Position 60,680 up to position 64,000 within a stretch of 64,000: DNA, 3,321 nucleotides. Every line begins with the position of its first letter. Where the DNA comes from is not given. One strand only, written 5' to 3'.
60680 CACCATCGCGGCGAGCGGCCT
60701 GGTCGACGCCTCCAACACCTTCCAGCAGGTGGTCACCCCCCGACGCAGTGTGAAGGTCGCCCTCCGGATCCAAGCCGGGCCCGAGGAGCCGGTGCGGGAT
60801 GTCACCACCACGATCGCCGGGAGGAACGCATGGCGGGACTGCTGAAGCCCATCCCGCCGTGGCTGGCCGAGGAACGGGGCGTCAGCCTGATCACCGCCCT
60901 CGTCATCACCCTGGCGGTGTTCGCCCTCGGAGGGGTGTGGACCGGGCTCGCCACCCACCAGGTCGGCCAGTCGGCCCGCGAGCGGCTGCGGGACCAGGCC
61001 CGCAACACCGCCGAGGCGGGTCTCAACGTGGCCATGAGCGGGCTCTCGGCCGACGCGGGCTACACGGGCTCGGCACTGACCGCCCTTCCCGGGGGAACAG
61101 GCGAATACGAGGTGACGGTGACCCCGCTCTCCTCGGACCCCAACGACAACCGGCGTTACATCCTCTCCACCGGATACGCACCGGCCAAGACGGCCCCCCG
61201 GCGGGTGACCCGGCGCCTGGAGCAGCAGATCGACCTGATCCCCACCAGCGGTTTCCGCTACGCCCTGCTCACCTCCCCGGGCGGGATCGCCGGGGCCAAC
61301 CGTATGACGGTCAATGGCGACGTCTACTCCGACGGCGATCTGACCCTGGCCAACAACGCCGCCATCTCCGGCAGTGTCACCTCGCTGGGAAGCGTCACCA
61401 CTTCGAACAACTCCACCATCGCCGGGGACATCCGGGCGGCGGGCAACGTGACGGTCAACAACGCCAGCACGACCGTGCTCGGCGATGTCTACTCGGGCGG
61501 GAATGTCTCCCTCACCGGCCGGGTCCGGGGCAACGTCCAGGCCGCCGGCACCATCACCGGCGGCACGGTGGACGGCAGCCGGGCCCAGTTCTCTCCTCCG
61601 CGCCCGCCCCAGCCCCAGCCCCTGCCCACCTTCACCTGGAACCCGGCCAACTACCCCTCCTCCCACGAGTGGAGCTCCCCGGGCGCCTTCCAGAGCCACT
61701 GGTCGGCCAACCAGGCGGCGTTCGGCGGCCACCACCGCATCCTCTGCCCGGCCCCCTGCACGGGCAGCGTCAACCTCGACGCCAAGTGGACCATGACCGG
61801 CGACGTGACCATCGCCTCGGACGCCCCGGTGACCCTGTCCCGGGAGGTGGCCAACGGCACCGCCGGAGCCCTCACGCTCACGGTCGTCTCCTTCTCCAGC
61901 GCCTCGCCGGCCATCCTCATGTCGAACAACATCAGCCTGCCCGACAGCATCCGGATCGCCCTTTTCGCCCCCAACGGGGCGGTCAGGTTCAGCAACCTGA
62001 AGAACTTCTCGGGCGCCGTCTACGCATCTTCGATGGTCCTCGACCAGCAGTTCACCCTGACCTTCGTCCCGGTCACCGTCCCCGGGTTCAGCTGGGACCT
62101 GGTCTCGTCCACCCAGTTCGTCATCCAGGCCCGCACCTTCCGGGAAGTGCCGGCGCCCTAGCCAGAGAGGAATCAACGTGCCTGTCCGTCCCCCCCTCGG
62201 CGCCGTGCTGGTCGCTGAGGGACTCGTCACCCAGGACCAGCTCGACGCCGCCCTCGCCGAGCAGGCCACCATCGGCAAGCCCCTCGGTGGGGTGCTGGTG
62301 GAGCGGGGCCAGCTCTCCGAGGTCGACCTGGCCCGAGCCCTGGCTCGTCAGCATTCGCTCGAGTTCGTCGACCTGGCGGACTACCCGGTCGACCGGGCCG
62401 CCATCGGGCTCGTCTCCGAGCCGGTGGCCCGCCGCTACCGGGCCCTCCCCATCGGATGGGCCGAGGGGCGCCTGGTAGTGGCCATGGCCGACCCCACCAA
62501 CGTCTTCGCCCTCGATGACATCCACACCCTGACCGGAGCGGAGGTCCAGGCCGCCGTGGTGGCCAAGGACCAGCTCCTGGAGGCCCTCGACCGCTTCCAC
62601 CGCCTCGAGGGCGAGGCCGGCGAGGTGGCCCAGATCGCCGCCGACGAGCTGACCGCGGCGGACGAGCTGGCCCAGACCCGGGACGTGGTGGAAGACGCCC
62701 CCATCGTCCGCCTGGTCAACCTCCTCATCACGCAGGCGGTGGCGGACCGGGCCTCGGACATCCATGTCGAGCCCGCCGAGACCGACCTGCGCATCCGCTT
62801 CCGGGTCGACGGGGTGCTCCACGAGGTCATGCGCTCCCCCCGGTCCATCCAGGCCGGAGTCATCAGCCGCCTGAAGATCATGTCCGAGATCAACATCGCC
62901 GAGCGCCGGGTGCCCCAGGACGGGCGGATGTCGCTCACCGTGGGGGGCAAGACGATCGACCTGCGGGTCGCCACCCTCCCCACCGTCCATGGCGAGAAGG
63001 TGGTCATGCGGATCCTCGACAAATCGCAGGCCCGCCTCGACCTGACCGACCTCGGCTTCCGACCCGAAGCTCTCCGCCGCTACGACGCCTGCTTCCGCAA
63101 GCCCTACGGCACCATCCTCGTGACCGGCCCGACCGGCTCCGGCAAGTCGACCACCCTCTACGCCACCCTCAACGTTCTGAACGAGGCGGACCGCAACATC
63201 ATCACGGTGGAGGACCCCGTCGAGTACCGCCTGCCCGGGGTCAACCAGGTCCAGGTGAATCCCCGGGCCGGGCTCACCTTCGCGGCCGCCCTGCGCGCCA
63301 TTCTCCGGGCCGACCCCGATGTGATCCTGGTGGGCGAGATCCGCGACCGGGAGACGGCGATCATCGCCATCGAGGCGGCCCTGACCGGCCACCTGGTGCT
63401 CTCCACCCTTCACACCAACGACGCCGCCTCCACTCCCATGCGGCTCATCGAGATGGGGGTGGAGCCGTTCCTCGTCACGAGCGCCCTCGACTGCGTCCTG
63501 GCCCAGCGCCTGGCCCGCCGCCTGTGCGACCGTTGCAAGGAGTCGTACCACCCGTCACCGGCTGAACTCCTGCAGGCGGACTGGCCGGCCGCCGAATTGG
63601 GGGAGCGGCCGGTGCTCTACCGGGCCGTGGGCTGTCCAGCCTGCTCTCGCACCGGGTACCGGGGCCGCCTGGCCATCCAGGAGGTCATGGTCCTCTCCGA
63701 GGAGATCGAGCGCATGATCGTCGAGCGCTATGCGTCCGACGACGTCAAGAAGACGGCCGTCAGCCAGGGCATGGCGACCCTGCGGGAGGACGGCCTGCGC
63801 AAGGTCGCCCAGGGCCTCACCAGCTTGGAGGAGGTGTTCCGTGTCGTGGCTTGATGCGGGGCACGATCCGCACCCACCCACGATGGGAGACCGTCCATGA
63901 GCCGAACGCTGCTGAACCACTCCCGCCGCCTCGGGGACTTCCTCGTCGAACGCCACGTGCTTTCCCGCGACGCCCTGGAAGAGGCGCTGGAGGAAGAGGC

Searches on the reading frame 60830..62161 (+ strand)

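Call 57: search_protein_families(library=pfam, proteins=[window:60830-62161:+], max_evalue=0.001)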
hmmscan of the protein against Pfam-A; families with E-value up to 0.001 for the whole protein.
window:60830-62161:+ (443 aa): 3 families
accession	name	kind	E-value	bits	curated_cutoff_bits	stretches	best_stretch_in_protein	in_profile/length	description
PF04519.19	Bactofilin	-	7.1e-06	26.6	27.9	0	160-220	24-80/98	Polymer-forming cytoskeletal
PF23981.1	DUF7305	-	0.00033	21.1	27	0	324-412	93-178/185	Domain of unknown function (DUF7305)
PF20597.4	pAdhesive_15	-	0.0007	20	23.8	0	165-401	10-245/254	Putative Ice-binding-like adhesive domain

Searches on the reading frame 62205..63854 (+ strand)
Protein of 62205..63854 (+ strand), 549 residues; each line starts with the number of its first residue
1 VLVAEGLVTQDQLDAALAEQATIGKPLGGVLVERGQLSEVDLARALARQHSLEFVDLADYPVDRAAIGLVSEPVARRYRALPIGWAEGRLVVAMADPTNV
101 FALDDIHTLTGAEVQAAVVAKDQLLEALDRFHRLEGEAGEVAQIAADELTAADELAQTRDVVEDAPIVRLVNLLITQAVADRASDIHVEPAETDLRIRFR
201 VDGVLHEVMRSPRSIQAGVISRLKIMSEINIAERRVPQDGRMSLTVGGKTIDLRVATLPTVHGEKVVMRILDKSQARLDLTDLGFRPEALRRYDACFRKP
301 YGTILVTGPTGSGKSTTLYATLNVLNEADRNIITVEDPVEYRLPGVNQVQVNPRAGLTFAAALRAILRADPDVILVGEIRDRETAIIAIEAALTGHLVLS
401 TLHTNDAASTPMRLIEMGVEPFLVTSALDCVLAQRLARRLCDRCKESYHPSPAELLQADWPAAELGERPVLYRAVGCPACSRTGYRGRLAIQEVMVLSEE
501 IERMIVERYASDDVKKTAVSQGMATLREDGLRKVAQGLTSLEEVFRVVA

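Call 57: search_protein_families(library=pfam, proteins=[window:62205-63854:+], max_evalue=0.001)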
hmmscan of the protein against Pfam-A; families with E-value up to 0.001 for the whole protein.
window:62205-63854:+ (549 aa): 6 families
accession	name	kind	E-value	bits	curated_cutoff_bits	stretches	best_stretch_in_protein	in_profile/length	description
PF00437.27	T2SSE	-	3.1e-147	490.5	24.9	1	163-546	4-370/370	Type II/IV secretion system protein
PF05157.20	MshEN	-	2.2e-21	76.1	23.1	1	51-136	2-88/90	MshEN domain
PF13555.12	AAA_29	-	0.00011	22.3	27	1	301-326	22-47/61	P-loop containing region of AAA domain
PF13401.12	AAA_22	-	0.00016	22.4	27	0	302-339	6-43/130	AAA domain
PF13191.12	AAA_16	-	0.00027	21.9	32.6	1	295-395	18-110/167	AAA ATPase domain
PF25199.1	nSTAND_NTPase5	-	0.00046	20.5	34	1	299-344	39-85/145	Novel STAND NTPase 5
